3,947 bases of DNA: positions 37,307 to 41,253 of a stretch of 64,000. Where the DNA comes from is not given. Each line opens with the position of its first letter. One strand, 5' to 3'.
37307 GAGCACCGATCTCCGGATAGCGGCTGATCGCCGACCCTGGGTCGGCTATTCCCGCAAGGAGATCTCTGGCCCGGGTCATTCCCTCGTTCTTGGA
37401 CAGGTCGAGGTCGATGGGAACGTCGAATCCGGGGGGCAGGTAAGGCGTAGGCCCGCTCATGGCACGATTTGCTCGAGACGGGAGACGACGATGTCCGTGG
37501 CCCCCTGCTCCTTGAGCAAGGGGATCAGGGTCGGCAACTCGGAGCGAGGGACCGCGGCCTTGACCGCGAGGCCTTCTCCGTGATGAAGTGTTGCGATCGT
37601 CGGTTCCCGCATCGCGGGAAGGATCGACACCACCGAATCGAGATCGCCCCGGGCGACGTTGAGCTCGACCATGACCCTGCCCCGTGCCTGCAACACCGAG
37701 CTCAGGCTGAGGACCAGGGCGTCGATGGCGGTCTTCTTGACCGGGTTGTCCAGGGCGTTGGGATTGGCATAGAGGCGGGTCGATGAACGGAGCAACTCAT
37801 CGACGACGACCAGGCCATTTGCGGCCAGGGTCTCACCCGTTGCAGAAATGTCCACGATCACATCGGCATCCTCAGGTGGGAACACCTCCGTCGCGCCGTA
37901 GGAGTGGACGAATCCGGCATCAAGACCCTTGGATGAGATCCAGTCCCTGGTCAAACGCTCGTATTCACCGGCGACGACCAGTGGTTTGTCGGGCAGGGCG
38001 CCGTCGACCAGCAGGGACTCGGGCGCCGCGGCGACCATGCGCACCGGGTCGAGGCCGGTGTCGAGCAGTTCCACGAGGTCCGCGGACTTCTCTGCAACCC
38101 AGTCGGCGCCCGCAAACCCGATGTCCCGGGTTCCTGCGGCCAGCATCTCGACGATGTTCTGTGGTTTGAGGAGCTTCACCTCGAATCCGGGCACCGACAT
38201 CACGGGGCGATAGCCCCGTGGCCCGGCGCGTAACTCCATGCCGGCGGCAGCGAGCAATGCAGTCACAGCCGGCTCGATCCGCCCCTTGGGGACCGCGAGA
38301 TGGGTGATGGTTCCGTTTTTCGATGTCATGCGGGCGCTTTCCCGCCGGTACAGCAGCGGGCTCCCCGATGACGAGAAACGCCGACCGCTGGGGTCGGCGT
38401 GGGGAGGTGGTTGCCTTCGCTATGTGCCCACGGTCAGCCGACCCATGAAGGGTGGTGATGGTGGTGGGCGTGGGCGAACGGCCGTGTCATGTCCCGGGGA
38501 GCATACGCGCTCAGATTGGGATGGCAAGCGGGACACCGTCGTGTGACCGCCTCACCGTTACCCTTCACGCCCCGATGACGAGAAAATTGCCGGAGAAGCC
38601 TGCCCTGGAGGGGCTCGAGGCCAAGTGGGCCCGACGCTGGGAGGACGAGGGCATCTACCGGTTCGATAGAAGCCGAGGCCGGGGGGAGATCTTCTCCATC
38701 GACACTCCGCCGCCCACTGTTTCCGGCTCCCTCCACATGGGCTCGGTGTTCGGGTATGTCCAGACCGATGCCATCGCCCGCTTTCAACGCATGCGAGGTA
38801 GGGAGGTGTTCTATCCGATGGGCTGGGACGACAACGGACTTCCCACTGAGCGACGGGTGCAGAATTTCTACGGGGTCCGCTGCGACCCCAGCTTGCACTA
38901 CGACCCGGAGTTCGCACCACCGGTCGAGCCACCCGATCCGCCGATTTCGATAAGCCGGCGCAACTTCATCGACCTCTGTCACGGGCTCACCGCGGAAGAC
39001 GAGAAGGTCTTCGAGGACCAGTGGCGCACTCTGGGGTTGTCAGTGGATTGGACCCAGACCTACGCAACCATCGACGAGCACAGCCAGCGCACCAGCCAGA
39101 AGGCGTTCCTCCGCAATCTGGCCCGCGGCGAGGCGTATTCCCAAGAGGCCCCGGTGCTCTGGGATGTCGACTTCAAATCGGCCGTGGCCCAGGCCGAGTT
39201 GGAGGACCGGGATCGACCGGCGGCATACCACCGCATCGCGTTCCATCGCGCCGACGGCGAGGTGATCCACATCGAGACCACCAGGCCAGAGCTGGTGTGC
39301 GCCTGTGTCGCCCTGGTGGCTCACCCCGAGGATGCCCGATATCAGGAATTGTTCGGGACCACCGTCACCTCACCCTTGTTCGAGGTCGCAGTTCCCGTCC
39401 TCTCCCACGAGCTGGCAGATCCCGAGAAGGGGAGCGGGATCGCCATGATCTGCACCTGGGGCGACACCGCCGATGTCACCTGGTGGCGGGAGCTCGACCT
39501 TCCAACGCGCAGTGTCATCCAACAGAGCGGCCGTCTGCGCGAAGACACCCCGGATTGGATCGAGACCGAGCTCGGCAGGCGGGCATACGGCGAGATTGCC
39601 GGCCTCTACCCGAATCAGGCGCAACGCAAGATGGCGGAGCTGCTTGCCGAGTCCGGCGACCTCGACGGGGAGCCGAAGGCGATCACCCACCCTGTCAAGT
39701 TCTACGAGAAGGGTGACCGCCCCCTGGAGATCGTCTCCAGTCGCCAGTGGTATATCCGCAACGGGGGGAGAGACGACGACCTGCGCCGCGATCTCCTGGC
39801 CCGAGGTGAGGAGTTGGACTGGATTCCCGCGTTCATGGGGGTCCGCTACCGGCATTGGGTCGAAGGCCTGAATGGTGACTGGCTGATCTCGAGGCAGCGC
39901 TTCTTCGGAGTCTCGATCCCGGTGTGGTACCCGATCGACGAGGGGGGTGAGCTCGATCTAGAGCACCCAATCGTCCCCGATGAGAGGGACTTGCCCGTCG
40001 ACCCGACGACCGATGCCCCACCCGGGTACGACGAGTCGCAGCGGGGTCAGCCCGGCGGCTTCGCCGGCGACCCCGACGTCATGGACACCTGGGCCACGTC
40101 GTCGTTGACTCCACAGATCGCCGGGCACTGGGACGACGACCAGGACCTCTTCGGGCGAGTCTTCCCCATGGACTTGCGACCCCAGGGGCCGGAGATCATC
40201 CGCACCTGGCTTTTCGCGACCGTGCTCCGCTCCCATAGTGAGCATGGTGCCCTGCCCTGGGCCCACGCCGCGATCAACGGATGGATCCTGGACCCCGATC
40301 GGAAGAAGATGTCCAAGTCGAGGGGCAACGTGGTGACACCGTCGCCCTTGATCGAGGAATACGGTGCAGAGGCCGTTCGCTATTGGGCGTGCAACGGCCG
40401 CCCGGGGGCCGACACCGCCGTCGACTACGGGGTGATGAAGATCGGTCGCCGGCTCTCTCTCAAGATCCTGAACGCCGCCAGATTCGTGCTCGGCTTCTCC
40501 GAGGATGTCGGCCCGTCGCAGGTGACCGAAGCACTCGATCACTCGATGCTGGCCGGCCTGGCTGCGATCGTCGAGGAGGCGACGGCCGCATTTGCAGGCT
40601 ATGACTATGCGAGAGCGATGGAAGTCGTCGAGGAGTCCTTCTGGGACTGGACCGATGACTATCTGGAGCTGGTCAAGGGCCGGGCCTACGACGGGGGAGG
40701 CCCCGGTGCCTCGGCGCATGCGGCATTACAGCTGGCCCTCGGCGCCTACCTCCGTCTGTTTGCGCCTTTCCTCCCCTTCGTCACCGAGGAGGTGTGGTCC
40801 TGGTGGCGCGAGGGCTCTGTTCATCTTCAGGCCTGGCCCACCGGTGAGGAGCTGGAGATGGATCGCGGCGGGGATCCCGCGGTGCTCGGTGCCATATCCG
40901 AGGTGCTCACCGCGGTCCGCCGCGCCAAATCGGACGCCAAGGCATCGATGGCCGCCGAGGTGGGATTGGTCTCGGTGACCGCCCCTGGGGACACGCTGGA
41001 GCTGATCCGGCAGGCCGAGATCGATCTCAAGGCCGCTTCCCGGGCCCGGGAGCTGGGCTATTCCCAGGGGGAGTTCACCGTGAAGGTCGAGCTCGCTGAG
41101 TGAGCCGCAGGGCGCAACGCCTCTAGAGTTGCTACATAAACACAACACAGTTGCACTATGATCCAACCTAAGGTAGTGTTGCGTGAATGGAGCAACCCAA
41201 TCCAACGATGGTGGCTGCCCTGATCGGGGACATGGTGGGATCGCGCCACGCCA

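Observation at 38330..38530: His-codon leader peptide with mutually exclusive terminator/antiterminator upstream of hisG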

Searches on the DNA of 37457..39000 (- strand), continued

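Call 49: search_with_rna_model(model_id=R1, sources=[window, L001, L002, L003, L004, L005, L006, L007, L008, L009, L010, L011, L012, L013, L014, L015, L017, L018, L019, L020, L021, L022, L023, L024, L025, L026, L027, L028, L029, L030, L031, L032, L033, L034, L035, L036, L037, L038, L039, L042, L057, L041, L052, L054, L055, L060, L061, L062, L063, L068, L069, L070, L074, L078], max_evalue=0.001, make_alignment=true)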
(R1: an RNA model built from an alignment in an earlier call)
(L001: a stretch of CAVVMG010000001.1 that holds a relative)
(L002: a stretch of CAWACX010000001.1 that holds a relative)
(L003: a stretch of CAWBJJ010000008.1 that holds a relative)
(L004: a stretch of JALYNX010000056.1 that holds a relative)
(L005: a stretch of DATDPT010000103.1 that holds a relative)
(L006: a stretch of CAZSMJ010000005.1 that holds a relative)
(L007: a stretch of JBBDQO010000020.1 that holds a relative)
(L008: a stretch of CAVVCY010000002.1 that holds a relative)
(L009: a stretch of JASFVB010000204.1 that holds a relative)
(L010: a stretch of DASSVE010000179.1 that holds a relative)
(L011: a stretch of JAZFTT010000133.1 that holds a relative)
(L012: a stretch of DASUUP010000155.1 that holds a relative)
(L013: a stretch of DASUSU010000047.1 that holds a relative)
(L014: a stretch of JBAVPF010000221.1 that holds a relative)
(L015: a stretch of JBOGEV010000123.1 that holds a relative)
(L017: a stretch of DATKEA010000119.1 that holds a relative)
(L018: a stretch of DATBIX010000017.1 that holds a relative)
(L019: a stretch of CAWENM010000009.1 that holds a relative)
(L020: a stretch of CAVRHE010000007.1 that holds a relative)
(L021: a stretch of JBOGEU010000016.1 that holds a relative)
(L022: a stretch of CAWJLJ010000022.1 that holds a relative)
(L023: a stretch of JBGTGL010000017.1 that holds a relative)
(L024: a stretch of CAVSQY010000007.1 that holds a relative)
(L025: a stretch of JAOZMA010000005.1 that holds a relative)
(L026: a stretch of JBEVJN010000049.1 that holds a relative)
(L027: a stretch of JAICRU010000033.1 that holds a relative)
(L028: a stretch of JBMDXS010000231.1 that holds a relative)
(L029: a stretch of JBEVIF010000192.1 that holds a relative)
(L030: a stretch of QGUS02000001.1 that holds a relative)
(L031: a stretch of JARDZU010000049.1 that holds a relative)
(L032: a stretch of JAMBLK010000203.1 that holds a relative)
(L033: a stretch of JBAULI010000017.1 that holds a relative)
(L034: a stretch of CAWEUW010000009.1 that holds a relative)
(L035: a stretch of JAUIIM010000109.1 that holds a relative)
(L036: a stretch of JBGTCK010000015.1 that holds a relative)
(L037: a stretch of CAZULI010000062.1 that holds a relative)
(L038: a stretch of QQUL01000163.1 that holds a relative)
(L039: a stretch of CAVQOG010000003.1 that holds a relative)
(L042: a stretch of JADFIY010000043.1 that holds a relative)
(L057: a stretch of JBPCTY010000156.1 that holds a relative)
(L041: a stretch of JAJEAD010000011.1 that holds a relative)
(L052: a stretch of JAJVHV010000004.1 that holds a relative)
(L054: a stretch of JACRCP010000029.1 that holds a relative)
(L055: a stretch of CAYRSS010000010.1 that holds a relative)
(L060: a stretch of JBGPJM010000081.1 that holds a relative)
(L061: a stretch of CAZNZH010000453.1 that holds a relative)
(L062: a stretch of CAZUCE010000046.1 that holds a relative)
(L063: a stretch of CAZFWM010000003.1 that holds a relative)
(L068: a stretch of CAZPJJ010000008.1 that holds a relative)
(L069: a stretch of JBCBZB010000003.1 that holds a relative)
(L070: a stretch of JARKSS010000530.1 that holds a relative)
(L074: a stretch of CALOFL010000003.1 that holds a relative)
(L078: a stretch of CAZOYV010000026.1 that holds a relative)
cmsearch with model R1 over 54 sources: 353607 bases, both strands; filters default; matches with E-value up to 0.001: 54.
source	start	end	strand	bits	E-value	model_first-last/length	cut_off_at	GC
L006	2325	2448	+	131.9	4.8e-31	1-124/124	no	0.59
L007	2324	2447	+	130.5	1.1e-30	1-124/124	no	0.63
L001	2337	2460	+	128.2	4.2e-30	1-124/124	no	0.63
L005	2336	2459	+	126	1.5e-29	1-124/124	no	0.63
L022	2312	2433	+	125.6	1.9e-29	1-124/124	no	0.59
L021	2319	2440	+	124.2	4.3e-29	1-124/124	no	0.63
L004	2328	2448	+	124.1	4.6e-29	1-124/124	no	0.61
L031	1628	1749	+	124.1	4.6e-29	1-124/124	no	0.61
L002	2341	2460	+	123.3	7.1e-29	1-124/124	no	0.64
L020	2314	2435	+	123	8.5e-29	1-124/124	no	0.6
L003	2342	2461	+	122.6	1e-28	1-124/124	no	0.65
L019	2314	2435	+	122.6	1.1e-28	1-124/124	no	0.6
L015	2321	2440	+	122.3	1.3e-28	1-124/124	no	0.62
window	38369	38490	-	121.9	1.6e-28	1-124/124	no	0.66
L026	2314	2435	+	120.5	3.7e-28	1-124/124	no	0.61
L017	2315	2436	+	119.8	5.4e-28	1-124/124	no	0.63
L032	2326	2451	+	119.1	8.1e-28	1-124/124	no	0.59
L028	1904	2024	+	118.4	1.2e-27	1-124/124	no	0.63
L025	2326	2451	+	117.4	2.2e-27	1-124/124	no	0.6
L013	2314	2438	+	117.1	2.6e-27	1-124/124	no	0.65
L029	372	490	+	116.8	3e-27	1-124/124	no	0.61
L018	2314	2435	+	116.7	3.3e-27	1-124/124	no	0.66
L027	2321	2441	+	115.7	5.8e-27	1-124/124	no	0.62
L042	2342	2462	+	114.6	1.1e-26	1-124/124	no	0.64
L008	2324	2449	+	114.1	1.5e-26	1-124/124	no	0.65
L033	2322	2444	+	108.8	3.2e-25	1-124/124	no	0.59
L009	1322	1443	+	102.9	9.5e-24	1-124/124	no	0.61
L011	2318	2444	+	102.4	1.3e-23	1-124/124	no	0.53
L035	2325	2442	+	101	2.9e-23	1-124/124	no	0.57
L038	1235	1351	+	100.7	3.4e-23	1-124/124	no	0.53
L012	919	1041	+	100.2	4.7e-23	1-124/124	no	0.57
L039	2309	2424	+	99.8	5.9e-23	1-124/124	no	0.55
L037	2307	2425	+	98.5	1.2e-22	1-124/124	no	0.6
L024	2354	2474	+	96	5.3e-22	1-124/124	no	0.58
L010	2309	2428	+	95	9.4e-22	1-124/124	no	0.6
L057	576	692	+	90.5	1.3e-20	1-124/124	no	0.58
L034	2322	2444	+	89.5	2.3e-20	1-124/124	no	0.68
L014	2345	2464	+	87.8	6e-20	1-124/124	no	0.58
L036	2344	2462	+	86.8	1.1e-19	1-124/124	no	0.56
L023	2326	2446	+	86.7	1.2e-19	1-124/124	no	0.55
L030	2328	2450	+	78.8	1.1e-17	1-124/124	no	0.63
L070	2291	2414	+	45.6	2.6e-09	1-124/124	no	0.67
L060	2277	2411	+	40.4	5.2e-08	1-124/124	no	0.65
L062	2307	2425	+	39.9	7.1e-08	1-124/124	no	0.65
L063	2313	2432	+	39.1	1.1e-07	1-124/124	no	0.47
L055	2304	2430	+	37.2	3.3e-07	1-124/124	no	0.58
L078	2339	2458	+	33.4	3e-06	1-124/124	no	0.69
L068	2326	2451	+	32.2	6.2e-06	1-124/124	no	0.68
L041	2311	2458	+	31.2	1.1e-05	1-124/124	no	0.64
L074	2287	2415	+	30.4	1.7e-05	1-124/124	no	0.6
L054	1684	1807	+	28.4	5.4e-05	1-124/124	no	0.63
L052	2315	2446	+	27.6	8.6e-05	1-124/124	no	0.62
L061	789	915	+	27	0.00012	1-124/124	no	0.69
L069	2332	2452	+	26.5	0.00017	1-124/124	no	0.63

Alignment A3: 54 matches aligned to the model, 196 columns, each read 5' to 3' on its own strand. Consensus structure (alignment columns), stored with it:
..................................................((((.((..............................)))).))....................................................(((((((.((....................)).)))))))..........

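Call 57: search_with_rna_model(model_id=R1, source=L081, max_evalue=10, filters=off)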
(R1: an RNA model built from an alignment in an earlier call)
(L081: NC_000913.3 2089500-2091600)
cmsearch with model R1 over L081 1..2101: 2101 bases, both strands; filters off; matches with E-value up to 10: 16.
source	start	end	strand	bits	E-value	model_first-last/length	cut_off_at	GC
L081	497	553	+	9.7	0.017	1-124/124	no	0.42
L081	245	277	-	2.9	0.89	1-124/124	no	0.21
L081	1571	1617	-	2.7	0.96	1-124/124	no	0.4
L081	1293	1381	-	2.6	1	1-124/124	no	0.46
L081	857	907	-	2.3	1.2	1-124/124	no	0.53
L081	596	712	+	1.8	1.6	1-124/124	no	0.45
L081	614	667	-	0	4.7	61-115/124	no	0.54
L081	94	163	-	-0.2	5.1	1-124/124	no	0.46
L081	229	241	-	-0.3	5.4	1-124/124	no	0.31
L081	41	69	-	-0.4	5.8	1-124/124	no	0.59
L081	1581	1682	+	-0.5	6.3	1-124/124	no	0.51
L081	419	476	-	-0.7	6.8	1-124/124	no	0.34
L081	143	230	+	-0.8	7.3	1-124/124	no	0.43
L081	379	390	-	-0.9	7.8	1-124/124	no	0.5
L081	1849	1890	-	-1.1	8.7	1-124/124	no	0.43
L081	784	839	-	-1.3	9.6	1-124/124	no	0.46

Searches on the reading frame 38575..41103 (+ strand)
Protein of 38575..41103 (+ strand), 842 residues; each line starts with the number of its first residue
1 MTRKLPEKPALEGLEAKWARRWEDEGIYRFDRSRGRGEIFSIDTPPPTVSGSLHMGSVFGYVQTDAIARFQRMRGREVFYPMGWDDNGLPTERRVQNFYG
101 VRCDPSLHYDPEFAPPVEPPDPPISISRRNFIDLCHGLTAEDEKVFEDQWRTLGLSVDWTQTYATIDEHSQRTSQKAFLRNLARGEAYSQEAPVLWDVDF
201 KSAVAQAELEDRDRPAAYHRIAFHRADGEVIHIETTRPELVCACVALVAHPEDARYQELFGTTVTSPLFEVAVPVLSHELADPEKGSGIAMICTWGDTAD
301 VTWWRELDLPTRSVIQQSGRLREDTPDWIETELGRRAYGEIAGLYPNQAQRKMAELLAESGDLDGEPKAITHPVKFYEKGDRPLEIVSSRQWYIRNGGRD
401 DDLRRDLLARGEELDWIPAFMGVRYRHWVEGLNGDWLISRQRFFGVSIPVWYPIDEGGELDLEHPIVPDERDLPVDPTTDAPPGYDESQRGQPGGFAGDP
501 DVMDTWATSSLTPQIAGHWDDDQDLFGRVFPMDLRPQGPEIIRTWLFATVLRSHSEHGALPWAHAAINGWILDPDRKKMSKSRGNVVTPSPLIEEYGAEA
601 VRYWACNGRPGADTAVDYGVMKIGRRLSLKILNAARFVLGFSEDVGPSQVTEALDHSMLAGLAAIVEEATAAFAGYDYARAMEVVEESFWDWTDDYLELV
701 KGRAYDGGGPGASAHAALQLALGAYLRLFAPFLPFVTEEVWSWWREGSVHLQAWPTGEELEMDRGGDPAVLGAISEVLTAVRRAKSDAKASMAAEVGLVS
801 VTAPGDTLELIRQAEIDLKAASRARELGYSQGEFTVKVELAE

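Call 31: search_protein_families(library=ncbifam, proteins=[window:38575-41103:+], max_evalue=0.00001)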
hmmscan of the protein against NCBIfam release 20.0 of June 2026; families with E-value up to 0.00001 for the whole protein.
window:38575-41103:+ (842 aa): 16 families
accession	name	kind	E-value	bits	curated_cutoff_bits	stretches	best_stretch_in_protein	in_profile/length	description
NF000540.1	alt_ValS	exception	0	1386.9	900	1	6-826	1-825/827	valine--tRNA ligase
NF009687.0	PRK13208.1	equivalog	0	1074.7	738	1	3-836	4-795/801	valine--tRNA ligase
TIGR00422.1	valS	equivalog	3.6e-165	551.3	612.1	1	14-829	10-786/863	valine--tRNA ligase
NF004349.1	PRK05729.1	equivalog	4.7e-127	425.4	704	1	14-827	9-767/860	valine--tRNA ligase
TIGR00392.1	ileS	equivalog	7.3e-80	269.3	621.4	2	349-788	382-839/861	isoleucine--tRNA ligase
NF011492.0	PRK14900.1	equivalog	6.3e-75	252.8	1783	2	147-804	135-772/1044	valine--tRNA ligase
NF008957.0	PRK12300.1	subfamily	2.6e-44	151.4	677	3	12-90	7-84/946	leucine--tRNA ligase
NF040702.1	ileS_w_GNAT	exception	6.8e-44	149.8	1999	2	347-809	554-1025/1100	isoleucine--tRNA ligase, N-acetyltransferase domain-containing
TIGR00396.1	leuS_bact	equivalog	1.2e-35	122.9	548.4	1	13-93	5-84/843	leucine--tRNA ligase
TIGR00395.1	leuS_arch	equivalog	6.2e-35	120.5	648.5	2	528-766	570-799/938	leucine--tRNA ligase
NF000257.1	MupA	exception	2.9e-34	118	1900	2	383-766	388-783/1024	mupirocin-resistant isoleucine--tRNA ligase MupA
NF000258.1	MupB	exception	1.9e-27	95.5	1900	2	281-759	304-778/1033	mupirocin-resistant isoleucine--tRNA ligase MupB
TIGR00398.1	metG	equivalog_domain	5.2e-20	71.6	336.35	2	42-94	3-55/530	methionine--tRNA ligase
NF008900.0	PRK12267.1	equivalog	8.5e-19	67.5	598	2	520-605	243-326/648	methionine--tRNA ligase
NF001100.0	PRK00133.1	equivalog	3.5e-14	52.3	587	1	47-93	14-60/676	methionine--tRNA ligase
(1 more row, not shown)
